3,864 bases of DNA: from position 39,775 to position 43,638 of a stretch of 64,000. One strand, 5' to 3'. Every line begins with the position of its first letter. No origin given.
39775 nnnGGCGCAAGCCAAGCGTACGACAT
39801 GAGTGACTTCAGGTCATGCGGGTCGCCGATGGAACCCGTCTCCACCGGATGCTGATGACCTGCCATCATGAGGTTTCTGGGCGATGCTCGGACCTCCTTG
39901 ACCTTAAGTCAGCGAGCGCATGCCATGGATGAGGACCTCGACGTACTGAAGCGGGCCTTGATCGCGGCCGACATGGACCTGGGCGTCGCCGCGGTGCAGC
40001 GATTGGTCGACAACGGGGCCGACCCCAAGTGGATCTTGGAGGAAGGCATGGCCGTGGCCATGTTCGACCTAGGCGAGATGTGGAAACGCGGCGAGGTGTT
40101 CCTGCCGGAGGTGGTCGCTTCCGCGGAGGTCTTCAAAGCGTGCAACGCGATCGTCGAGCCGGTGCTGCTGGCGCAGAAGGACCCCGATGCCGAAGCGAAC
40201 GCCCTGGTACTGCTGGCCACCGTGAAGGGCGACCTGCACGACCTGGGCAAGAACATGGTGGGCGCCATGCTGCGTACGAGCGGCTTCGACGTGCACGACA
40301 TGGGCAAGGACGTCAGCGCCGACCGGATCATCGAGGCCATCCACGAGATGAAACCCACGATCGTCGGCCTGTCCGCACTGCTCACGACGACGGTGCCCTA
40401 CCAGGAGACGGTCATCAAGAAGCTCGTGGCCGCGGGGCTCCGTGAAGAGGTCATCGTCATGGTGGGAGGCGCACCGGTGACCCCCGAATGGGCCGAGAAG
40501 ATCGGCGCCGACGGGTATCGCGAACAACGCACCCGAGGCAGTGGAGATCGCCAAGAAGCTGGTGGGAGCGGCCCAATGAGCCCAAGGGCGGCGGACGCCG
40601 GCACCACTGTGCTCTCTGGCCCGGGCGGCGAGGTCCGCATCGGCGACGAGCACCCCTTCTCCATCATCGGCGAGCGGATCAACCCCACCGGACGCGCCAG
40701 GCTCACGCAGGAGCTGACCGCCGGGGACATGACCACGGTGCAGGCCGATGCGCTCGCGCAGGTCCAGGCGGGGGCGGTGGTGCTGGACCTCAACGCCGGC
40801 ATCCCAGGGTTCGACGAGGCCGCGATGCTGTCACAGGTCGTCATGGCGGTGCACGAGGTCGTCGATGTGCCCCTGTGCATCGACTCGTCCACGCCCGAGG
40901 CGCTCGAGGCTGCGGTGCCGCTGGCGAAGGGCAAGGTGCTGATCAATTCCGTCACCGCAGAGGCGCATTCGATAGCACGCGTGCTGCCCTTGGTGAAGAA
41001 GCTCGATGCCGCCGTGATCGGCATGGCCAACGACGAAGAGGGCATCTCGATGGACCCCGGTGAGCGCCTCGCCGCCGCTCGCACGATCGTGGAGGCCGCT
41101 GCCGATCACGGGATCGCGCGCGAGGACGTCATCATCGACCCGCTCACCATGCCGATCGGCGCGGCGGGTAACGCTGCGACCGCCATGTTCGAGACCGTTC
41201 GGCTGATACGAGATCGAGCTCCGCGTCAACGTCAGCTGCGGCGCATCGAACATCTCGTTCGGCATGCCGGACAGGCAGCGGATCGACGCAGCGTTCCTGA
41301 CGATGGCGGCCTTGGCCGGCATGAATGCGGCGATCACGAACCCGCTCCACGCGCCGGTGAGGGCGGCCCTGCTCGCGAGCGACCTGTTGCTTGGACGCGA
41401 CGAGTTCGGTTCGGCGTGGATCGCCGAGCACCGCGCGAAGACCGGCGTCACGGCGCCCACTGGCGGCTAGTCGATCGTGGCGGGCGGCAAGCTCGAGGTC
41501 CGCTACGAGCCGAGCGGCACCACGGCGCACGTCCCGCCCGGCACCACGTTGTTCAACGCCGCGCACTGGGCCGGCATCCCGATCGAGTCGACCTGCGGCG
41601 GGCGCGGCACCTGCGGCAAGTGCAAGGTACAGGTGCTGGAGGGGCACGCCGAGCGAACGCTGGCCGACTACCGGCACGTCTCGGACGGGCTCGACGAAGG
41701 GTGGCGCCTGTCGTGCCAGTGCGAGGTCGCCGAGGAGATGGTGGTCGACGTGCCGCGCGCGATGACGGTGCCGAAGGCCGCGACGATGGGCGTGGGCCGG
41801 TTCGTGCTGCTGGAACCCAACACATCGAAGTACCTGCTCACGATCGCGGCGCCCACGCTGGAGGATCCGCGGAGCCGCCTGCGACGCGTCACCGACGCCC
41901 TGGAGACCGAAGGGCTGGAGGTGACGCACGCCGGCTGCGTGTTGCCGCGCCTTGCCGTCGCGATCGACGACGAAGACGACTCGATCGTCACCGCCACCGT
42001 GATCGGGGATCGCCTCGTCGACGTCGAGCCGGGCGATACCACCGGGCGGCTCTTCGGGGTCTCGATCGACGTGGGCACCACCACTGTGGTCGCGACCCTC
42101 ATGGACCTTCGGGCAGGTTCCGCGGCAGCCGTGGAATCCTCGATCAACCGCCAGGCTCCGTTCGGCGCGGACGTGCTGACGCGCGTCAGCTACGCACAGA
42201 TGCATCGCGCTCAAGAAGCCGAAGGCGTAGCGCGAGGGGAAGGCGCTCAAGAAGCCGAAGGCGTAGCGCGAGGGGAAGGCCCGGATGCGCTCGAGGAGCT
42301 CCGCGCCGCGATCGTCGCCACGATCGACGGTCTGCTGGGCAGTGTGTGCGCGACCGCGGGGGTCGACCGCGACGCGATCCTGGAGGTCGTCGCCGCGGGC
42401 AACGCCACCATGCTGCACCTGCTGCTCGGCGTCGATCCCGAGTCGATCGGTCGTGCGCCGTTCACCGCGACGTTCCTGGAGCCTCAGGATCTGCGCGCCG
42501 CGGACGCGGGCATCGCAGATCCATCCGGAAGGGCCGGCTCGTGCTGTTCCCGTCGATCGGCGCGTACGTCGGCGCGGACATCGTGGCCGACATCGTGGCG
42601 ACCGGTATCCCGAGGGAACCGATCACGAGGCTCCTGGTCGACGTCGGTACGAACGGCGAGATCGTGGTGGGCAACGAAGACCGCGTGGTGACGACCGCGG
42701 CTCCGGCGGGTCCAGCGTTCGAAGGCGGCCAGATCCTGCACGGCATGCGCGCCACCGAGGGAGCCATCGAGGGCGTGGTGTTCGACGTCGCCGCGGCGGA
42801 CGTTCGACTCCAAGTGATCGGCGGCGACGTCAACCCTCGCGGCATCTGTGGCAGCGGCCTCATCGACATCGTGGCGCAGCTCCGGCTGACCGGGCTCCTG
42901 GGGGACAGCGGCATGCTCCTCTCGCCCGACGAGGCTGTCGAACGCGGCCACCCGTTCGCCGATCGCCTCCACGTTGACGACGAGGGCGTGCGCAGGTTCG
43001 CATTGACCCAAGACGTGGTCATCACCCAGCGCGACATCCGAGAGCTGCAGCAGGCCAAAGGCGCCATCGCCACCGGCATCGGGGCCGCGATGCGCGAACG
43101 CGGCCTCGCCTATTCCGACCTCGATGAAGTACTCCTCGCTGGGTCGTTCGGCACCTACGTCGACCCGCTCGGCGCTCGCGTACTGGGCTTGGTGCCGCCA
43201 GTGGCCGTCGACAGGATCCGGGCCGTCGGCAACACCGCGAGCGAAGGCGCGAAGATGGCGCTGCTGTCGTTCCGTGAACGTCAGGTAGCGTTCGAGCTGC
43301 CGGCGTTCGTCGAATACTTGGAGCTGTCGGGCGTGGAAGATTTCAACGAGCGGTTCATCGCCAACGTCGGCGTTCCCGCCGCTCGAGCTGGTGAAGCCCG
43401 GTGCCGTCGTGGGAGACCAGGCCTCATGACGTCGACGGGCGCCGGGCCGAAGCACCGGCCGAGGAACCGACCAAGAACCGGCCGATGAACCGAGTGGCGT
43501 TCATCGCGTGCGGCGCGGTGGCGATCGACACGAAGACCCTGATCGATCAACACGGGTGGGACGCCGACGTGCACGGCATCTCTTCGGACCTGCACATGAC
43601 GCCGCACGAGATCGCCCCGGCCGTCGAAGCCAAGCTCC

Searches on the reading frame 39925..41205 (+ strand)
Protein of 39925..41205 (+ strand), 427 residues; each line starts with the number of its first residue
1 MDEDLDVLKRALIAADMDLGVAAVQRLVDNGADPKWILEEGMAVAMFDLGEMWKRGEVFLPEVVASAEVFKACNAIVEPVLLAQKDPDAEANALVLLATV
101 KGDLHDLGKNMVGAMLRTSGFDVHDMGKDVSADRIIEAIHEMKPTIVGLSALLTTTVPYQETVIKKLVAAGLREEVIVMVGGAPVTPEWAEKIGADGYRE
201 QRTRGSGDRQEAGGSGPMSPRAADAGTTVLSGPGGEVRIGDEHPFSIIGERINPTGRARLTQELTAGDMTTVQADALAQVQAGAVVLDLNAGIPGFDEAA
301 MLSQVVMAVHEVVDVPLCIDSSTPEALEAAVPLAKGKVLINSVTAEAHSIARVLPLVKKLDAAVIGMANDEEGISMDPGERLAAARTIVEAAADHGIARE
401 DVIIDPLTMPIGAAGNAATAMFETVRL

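Call 15: search_protein_families(library=pfam, proteins=[window:39925-41205:+], max_evalue=0.01)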
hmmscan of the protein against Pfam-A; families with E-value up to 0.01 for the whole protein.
window:39925-41205:+ (427 aa): 5 families
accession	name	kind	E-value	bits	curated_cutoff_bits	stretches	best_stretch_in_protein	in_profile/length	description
PF02310.24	B12-binding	-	3e-28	98.5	32.1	1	95-200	3-114/121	B12 binding domain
PF00809.28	Pterin_bind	-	1.1e-17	64.9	25.5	1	249-410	1-175/244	Pterin binding enzyme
PF02607.22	B12-binding_2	-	1e-12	48.5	23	1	7-75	4-71/74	B12 binding domain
PF03599.22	CdhD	-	3.9e-07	29.6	24.8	1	284-426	72-196/387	CO dehydrogenase/acetyl-CoA synthase delta subunit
PF02007.24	MtrH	-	0.0076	15.8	22.8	0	304-422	81-208/299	Tetrahydromethanopterin S-methyltransferase MtrH subunit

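Call 59: search_protein_families(library=ncbifam, proteins=[window:39925-41205:+], max_evalue=0.00001)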
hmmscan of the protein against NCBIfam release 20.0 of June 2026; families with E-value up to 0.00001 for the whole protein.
window:39925-41205:+ (427 aa): 14 families
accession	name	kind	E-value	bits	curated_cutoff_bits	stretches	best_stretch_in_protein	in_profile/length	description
NF005719.0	PRK07535.1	domain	5.4e-61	206.1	259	1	245-426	1-181/268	methyltetrahydrofolate:corrinoid/iron-sulfur protein methyltransferase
TIGR02082.1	metH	equivalog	1.1e-57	195.5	1010.85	2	31-199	673-838/1182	methionine synthase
NF041607.1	dimeth_corrin_MtbC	equivalog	1.3e-51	175.1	350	1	10-203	3-193/203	dimethylamine corrinoid protein MtbC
TIGR02370.1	pyl_corrinoid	subfamily_domain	1.8e-51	174.3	215.3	1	8-201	2-193/197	methyltransferase cognate corrinoid protein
NF047995.1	corrinoid_MtgC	exception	8e-48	162.8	310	1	1-201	1-201/215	glycine betaine-specific corrinoid protein MtgC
NF007024.0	PRK09490.1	equivalog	8.1e-48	163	1497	2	36-184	693-841/1234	methionine synthase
NF047996.1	corrin_MtgC_2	exception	3.7e-47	160.5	370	1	8-200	8-197/212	glycine betaine-specific corrinoid protein MtgC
NF040669.1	MtaC2_Meth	equivalog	8.6e-29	100.7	450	1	3-193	41-226/267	methanol--corrinoid protein MtaC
NF040655.1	MtaC_Meth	equivalog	1.5e-27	96.3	420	1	5-192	36-217/253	methanol--corrinoid protein MtaC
NF040758.1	CODH_ACS_meth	exception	2.6e-20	72.9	370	1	245-426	4-185/261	carbon monoxide dehydrogenase/acetyl-CoA synthase methytransferase subunit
NF052513.1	TransRegCarH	equivalog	2.1e-09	37.1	400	1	7-196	86-262/274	HTH-type transcriptional repressor CarH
NF002612.0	PRK02261.1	equivalog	1.7e-07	30.8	110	1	94-183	5-93/148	methylaspartate mutase subunit S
TIGR00640.1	acid_CoA_mut_C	subfamily_domain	2.3e-07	30.8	57.45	1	95-196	5-104/132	methylmalonyl-CoA mutase C-terminal domain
TIGR01501.1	MthylAspMutase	equivalog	1e-06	28.6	135.8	1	94-183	3-91/134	methylaspartate mutase subunit S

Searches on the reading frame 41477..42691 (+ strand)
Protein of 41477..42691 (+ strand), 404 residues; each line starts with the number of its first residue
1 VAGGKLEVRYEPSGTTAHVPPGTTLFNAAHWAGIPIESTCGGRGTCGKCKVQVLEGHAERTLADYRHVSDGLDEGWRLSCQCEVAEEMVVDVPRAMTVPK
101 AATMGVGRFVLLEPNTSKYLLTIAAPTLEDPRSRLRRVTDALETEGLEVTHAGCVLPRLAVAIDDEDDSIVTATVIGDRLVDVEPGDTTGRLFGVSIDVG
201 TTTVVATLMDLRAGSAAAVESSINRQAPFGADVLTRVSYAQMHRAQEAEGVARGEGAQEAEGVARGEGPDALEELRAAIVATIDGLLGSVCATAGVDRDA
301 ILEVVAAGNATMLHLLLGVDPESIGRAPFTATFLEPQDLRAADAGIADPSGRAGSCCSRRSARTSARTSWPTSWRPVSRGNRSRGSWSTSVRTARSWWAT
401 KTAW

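Call 15: search_protein_families(library=pfam, proteins=[window:41477-42691:+], max_evalue=0.01)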
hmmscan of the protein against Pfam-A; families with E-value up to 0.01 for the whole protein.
window:41477-42691:+ (404 aa): 4 families
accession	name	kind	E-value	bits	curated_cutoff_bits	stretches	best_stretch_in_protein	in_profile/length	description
PF17651.6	Raco_middle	-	3.7e-38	131.2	26.8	2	268-347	51-130/163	RACo middle region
PF17650.6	RACo_linker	-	4.7e-14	52.4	26.2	1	110-189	6-85/86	RACo linker region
PF00111.32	Fer2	-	9.4e-13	48.4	21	1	11-84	4-76/77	2Fe-2S iron-sulfur cluster binding domain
PF13510.11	Fer2_4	-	0.0033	17.9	22.8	0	14-72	10-75/82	2Fe-2S iron-sulfur cluster binding domain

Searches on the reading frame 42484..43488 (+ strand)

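Call 15: search_protein_families(library=pfam, proteins=[window:42484-43488:+], max_evalue=0.01)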
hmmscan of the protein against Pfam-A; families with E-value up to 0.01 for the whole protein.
window:42484-43488:+ (334 aa): 2 families
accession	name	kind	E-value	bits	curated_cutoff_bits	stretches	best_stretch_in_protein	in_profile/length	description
PF14574.11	RACo_C_ter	-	2.2e-73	247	27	1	49-300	3-252/261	C-terminal domain of RACo the ASKHA domain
PF17651.6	Raco_middle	-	7.7e-06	26.1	26.8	1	15-43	133-161/163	RACo middle region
